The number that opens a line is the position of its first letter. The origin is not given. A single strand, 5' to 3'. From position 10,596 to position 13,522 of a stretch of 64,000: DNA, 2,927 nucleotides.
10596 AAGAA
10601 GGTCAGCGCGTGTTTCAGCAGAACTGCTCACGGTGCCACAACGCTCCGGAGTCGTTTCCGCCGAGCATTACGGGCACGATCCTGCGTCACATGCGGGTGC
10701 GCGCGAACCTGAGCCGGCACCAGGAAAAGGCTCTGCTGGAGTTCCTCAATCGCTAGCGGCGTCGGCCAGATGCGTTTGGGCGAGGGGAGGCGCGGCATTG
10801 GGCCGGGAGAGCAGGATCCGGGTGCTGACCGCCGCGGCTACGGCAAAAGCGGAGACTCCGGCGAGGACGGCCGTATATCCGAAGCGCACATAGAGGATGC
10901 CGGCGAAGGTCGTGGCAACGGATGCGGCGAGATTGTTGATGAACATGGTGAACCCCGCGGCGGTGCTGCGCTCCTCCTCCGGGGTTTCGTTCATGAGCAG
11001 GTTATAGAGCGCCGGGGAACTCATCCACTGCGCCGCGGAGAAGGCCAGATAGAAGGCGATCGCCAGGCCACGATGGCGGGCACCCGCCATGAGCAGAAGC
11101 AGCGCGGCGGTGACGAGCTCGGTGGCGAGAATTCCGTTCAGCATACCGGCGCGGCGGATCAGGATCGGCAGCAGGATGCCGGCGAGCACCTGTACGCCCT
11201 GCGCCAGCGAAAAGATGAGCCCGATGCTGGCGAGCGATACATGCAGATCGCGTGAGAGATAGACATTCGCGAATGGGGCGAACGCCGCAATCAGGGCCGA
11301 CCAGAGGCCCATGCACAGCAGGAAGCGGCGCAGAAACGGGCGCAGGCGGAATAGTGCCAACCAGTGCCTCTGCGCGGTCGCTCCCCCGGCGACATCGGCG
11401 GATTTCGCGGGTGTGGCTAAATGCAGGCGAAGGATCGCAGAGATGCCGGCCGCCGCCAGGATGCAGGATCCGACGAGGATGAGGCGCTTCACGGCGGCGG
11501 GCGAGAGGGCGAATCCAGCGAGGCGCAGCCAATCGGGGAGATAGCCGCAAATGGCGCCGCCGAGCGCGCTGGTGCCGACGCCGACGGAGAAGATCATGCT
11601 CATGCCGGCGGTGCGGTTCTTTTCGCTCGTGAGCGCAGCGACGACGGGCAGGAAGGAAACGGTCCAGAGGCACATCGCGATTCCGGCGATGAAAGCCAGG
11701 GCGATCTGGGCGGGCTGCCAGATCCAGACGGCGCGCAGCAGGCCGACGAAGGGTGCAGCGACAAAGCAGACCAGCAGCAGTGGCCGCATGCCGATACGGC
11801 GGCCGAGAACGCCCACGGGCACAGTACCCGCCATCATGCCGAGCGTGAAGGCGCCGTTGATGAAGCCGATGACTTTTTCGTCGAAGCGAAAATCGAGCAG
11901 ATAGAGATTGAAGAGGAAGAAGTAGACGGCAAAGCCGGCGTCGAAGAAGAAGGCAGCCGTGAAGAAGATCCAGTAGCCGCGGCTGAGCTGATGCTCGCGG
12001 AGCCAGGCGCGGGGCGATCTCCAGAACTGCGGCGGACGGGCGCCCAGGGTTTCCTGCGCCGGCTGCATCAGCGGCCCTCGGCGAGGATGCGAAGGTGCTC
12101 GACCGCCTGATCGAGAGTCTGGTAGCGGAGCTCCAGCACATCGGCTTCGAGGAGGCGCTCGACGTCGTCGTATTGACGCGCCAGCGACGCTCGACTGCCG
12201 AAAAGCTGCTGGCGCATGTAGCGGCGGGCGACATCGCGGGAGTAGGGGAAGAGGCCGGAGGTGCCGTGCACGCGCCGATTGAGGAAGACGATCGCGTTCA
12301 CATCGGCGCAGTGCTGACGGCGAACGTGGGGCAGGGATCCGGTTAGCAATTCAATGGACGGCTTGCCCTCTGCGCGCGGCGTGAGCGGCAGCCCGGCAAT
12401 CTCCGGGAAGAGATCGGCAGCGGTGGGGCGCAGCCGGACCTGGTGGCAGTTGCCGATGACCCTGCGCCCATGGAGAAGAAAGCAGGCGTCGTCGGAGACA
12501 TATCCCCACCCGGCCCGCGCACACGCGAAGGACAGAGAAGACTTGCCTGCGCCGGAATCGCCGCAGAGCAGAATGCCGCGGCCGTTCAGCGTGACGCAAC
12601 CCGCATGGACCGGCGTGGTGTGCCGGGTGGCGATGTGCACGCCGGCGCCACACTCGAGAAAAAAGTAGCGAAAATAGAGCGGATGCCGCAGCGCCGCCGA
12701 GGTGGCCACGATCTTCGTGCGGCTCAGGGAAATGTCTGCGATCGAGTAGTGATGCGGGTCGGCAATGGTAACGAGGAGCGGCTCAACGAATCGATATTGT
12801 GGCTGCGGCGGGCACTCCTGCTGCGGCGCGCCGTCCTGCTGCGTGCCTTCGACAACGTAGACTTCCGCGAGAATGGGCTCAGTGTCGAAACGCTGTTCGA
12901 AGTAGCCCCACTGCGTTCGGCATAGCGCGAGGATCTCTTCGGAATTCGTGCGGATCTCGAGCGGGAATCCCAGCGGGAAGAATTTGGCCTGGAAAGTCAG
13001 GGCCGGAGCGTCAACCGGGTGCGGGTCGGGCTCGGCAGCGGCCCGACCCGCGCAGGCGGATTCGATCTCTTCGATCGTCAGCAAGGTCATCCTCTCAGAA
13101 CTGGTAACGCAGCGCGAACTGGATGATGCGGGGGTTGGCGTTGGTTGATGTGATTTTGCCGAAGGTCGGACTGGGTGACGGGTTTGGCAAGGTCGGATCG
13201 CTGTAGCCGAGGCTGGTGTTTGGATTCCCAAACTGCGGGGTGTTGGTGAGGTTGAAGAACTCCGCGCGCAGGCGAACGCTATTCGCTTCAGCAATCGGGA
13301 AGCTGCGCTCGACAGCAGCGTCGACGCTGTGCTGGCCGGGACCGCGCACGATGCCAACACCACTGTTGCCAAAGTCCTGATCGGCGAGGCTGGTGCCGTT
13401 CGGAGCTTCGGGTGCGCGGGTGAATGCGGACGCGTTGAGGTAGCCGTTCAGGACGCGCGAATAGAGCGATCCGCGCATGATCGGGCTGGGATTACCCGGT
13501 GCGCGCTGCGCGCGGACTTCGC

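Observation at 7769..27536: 11-bp-phased TGACAWW direct repeats recur in six promoter regions: a candidate regulon of the local OmpR-family two-component system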

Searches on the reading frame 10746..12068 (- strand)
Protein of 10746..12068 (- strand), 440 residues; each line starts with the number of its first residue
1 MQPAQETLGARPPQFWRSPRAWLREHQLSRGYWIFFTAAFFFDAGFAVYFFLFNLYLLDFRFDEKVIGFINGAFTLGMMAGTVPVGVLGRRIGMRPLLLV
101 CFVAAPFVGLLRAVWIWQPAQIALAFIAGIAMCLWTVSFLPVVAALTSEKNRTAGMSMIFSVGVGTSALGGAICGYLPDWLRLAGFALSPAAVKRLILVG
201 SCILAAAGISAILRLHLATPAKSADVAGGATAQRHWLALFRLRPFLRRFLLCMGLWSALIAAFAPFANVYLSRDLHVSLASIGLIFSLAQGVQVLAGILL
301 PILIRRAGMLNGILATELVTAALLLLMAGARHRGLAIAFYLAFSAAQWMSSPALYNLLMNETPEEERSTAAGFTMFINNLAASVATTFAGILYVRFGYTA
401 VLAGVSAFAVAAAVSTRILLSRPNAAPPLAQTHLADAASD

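Call 11: search_protein_families(library=pfam, proteins=[window:10746-12068:-])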
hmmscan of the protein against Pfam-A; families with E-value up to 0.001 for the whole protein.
window:10746-12068:- (440 aa): 3 families
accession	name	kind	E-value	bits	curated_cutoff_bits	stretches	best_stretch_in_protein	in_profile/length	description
PF07690.21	MFS_1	-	1.3e-25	90.6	33.4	1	36-385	2-346/347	Major Facilitator Superfamily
PF12832.13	MFS_1_like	-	8.8e-07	28.7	25.2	1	30-179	212-363/373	MFS_1 like family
PF13347.12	MFS_2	-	8.1e-05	21.8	27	1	29-148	223-340/427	MFS/sugar transport protein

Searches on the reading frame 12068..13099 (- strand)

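Call 36: search_protein_families(library=ncbifam, proteins=[window:12068-13099:-], max_evalue=0.01)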
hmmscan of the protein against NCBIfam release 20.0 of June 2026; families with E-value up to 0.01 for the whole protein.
window:12068-13099:- (343 aa): 5 families
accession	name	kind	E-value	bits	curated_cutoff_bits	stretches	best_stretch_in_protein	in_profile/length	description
TIGR04352.1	HprK_rel_A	equivalog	4.2e-12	45.7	200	1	147-337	80-278/280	HprK-related kinase A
TIGR00679.1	hpr-ser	equivalog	1.4e-07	31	240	1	161-220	131-192/300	HPr(Ser) kinase/phosphatase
TIGR04355.1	HprK_rel_B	hypoth_equivalog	1.7e-06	27.4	200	1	164-226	147-212/351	HprK-related kinase B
NF003883.0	PRK05428.2-1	equivalog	3.4e-06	26.6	252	1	163-221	17-77/189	HPr kinase/phosphorylase-related protein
TIGR04249.1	SCM_chp_ScmC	equivalog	0.00026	20.4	125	1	158-209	122-172/292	SynChlorMet cassette protein ScmC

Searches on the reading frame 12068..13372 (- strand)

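Call 12: search_protein_families(library=pfam, proteins=[window:12068-13372:-])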
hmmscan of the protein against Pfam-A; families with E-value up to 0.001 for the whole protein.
window:12068-13372:- (434 aa): 1 family
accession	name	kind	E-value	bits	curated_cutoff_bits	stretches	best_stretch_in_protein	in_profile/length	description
PF07475.17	Hpr_kinase_C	-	6.8e-07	29.4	33.3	1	252-310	6-66/171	HPr Serine kinase C-terminal domain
